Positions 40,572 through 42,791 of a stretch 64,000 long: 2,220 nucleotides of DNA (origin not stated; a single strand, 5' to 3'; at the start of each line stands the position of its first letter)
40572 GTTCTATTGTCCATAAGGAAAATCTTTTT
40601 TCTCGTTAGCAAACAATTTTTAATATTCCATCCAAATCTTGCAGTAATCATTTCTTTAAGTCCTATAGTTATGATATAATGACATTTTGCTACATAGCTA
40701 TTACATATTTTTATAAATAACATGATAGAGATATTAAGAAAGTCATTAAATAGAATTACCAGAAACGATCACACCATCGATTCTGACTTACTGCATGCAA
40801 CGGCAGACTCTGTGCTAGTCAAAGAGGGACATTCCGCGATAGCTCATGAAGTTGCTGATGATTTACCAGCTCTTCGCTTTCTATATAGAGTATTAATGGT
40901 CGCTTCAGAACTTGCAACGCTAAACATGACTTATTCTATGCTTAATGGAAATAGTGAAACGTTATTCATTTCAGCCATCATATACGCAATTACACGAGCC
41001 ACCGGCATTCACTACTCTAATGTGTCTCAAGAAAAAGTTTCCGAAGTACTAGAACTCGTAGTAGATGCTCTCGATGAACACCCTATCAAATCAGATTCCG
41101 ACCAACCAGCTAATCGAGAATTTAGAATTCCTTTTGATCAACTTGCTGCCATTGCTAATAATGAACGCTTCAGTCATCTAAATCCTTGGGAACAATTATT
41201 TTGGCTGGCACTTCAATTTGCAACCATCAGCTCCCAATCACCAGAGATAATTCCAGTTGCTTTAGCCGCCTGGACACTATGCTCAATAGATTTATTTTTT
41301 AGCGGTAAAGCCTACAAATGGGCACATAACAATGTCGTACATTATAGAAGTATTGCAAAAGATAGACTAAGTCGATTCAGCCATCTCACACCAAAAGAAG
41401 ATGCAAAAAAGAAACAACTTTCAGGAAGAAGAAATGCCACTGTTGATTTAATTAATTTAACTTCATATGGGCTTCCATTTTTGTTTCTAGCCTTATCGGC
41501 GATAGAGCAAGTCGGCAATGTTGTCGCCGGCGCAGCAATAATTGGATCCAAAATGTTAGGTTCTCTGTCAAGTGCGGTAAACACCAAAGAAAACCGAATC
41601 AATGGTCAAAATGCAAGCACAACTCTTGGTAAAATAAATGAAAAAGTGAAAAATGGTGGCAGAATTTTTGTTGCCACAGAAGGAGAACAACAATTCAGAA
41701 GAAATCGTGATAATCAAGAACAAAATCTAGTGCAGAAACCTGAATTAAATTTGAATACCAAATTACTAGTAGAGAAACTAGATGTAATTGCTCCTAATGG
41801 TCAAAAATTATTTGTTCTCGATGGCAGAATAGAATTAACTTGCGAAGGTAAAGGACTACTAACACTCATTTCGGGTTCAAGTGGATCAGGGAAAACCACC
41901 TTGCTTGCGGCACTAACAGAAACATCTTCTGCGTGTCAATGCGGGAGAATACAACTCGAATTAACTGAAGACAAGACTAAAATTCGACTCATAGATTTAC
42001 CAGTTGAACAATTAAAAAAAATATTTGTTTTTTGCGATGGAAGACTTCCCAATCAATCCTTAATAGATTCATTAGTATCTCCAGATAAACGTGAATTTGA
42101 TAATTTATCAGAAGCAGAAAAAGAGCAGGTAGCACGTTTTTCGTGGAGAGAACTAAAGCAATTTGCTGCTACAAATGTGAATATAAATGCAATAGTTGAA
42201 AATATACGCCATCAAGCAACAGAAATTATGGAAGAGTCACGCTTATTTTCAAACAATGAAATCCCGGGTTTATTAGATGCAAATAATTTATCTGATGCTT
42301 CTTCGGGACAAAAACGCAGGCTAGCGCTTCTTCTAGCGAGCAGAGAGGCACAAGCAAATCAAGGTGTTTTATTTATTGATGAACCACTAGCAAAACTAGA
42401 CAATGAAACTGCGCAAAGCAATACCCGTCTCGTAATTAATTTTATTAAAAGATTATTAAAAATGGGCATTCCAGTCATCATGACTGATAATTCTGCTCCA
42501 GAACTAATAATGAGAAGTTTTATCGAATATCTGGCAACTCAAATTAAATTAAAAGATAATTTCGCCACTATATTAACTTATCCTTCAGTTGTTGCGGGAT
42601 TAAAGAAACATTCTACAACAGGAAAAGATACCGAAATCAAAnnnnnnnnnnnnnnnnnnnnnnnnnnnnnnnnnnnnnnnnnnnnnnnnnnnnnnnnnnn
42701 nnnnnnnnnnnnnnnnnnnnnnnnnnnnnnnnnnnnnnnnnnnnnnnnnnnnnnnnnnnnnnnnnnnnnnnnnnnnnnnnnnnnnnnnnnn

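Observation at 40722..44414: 1230-aa orphan protein with a central ABC/SMC-type ATPase head and about 1000 aa of unassigned sequence, divergent from recF and near a Fic gene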

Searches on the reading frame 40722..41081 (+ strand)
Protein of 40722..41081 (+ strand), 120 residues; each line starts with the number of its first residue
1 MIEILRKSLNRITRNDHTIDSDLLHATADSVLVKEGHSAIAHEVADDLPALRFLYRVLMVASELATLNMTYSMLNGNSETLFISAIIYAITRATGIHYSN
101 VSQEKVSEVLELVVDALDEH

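Call 67: search_protein_families(library=pfam, proteins=[window:40722-41081:+], max_evalue=10)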
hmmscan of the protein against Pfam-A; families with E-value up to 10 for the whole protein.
window:40722-41081:+ (120 aa): 1 family
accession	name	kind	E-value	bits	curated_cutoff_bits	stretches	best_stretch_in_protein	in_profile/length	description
PF00382.24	TFIIB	-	0.0095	16.4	23.6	1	51-110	19-78/92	Transcription factor TFIIB repeat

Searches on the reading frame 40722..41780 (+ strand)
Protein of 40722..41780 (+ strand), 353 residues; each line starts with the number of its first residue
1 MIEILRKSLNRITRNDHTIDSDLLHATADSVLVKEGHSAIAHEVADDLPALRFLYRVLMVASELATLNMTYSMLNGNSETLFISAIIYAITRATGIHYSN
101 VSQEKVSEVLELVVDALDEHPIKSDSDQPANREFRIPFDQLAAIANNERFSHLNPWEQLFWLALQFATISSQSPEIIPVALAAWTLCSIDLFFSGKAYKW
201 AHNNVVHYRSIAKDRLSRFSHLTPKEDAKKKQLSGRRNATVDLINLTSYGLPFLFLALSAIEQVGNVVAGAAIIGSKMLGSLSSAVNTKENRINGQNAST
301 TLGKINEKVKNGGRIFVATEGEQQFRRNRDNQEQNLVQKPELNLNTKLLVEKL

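Call 51: find_related_loci(query=A2, collection=metagenome_contigs, flank=8000)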
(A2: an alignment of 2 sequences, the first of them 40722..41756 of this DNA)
Query A2 (345 aa) in metagenome_contigs; peptide patterns used: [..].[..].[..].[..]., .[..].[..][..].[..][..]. (x = any residue, [..] = any of these).
165 stretches matched a pattern, but none encodes a relative of the query by tblastn (E <= 1e-3).

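Call 52: find_related_loci(query=A2, collection=viral_contigs, flank=5000)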
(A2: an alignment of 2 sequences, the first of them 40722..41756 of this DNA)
Query A2 (345 aa) in viral_contigs; peptide patterns used: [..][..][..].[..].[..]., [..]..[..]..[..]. (x = any residue, [..] = any of these).
59 stretches matched a pattern, but none encodes a relative of the query by tblastn (E <= 1e-3).

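Call 55: search_solved_structures(query=A2, max_evalue=10)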
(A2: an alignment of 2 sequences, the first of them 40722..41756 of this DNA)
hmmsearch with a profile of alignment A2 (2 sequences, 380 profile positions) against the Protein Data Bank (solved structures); distinct sequences matched with E-value up to 10: 2.
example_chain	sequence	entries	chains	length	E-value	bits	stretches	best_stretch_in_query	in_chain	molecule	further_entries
3wb0_A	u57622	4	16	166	1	11.5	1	317-365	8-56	Uncharacterized protein MJ0488 | Uncharacterized protein MJ0488, Guanylyltransferase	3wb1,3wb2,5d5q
2dc4_A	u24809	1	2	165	1.1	11.4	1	63-132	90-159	165aa long hypothetical protein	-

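Call 59: find_homologous_proteins(query=A2, max_evalue=0.1)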
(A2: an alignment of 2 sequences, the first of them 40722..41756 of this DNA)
Query A2 (2 sequences): 8000 candidates shared short words with the query, none scored E <= 0.1.

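Call 63: search_protein_families(library=phrogs, proteins=[window:40722-41780:+], max_evalue=1)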
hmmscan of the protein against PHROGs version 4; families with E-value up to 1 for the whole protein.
window:40722-41780:+ (353 aa): 0 families

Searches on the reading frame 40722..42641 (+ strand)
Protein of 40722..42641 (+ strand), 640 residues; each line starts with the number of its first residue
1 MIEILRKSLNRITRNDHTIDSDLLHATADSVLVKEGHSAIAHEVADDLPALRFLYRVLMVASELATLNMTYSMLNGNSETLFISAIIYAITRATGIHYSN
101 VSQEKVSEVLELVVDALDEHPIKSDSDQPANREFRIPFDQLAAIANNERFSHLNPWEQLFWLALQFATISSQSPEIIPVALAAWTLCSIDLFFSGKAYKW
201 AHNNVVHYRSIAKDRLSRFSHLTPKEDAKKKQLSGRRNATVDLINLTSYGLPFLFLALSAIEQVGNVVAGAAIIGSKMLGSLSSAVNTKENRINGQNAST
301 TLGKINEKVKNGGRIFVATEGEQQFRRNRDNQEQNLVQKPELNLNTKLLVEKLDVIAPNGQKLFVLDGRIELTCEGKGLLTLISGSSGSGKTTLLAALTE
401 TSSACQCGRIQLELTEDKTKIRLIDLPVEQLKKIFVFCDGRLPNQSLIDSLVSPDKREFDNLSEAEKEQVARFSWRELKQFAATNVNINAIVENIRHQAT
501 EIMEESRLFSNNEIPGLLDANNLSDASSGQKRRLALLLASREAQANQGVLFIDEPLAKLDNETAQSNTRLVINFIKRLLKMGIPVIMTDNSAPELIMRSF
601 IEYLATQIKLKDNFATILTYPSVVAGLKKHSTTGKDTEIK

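Call 40: predict_structure(alignment_id=A1)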
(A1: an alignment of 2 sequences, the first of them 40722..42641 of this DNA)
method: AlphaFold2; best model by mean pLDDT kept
length: 640 residues; sequences in the alignment: 2
mean_pLDDT: 38.6   pTM: 0.31
mean pLDDT of the five models: 38.6, 37.2, 36.5, 36.2, 36.2
residues with pLDDT >= 90: 0; 70-90: 64; 50-70: 68; < 50: 508
segments of 3 or more residues with pLDDT < 50: 1-435, 547-549, 554-565, 588-640
pLDDT, mean of each block of 10 residues (from residue 1): 25 26 28 30 31 33 34 31 33 28 30 28 28 27 35 42 43 38 42 40 37 36 39 33 27 29 26 25 26 27 28 23 29 28 22 20 22 22 26 30 27 28 30 46 61 58 67 73 77 82 83 79 66 76 58 48 51 61 47 32 29 26 29 29
secondary structure, 60 per line:
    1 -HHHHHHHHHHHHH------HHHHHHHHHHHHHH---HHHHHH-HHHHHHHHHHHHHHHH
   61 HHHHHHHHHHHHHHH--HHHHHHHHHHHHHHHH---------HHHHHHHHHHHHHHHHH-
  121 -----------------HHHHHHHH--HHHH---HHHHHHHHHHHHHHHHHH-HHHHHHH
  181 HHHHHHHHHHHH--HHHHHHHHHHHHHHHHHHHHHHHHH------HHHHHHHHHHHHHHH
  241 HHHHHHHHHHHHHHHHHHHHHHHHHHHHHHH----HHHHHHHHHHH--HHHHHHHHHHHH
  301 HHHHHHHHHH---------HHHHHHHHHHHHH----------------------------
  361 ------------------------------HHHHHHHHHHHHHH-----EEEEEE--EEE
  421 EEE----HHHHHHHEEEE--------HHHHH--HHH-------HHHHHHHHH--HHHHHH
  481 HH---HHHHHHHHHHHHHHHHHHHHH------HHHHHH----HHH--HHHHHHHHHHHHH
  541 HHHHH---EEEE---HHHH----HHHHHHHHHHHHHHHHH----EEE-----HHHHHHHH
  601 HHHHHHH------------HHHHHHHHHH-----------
elements in order: H2-14 H21-34 H38-43 H45-75 H78-93 H103-119 H138-145 H148-151 H155-172 H174-192 H195-219 H226-271 H276-286 H289-310 H320-332 H391-404 E410-415 E418-423 H428-434 E435-438 H447-451 H464-472 H475-482 H486-506 H513-518 H528-545 E549-552 H556-559 H564-580 E585-587 H593-607 H620-629

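Call 57: search_solved_structures(query=A1, max_evalue=0.01)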
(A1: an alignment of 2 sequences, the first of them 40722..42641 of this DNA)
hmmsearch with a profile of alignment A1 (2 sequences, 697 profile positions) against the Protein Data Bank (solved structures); distinct sequences matched with E-value up to 0.01: 152 (the best 60 are shown).
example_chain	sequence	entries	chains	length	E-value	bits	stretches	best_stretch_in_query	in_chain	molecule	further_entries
7z15_K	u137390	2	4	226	8.1e-09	37.4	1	396-460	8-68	Alpha-D-ribose 1-methylphosphonate 5-triphosphate synthase subunit PhnL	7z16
9gxk_A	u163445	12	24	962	1.4e-07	33.2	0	394-452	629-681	UvrABC system protein A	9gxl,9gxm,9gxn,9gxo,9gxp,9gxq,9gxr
7p03_A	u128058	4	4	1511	2.4e-07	32.5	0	414-460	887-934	Pleiotropic ABC efflux transporter of multiple drugs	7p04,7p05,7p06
9s2c_A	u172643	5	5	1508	3.6e-07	31.9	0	417-461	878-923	Pleiotropic ABC efflux transporter of multiple drugs CDR1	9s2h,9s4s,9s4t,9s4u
1f3o_A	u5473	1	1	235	8.4e-07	30.7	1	574-649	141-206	HYPOTHETICAL ABC TRANSPORTER ATP-BINDING PROTEIN MJ0796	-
6n9l_A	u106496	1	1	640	8.4e-07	30.7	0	579-649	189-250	UvrABC system protein A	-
9iuk_A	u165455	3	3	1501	1.3e-06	30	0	418-450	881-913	Pleiotropic ABC efflux transporter of multiple drugs CDR1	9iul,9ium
9o9x_A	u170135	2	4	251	1.5e-06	29.8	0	421-466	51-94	ABC transporter ATP-binding protein YtrE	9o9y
3ux8_A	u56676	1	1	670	1.7e-06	29.7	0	419-441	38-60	Excinuclease ABC, A subunit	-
9gxw_A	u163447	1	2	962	1.7e-06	29.7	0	394-452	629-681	UvrABC system protein A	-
9gxu_A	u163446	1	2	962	1.7e-06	29.7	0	394-452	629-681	UvrABC system protein A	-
2r6f_A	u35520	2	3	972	3.3e-06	28.8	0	419-441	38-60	Excinuclease ABC subunit A | Excinuclease ABC, A subunit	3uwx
4yms_J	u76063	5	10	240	3.3e-06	28.7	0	422-456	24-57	ABC-type polar amino acid transport system, ATPase component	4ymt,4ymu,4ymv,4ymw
7r8c_A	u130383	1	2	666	4.6e-06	28.3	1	576-657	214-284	Isoform 4 of ATP-binding cassette sub-family G member 1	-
9ugg_A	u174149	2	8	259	5e-06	28.1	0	570-651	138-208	Lantibiotic ABC transporter ATP-binding protein PsdA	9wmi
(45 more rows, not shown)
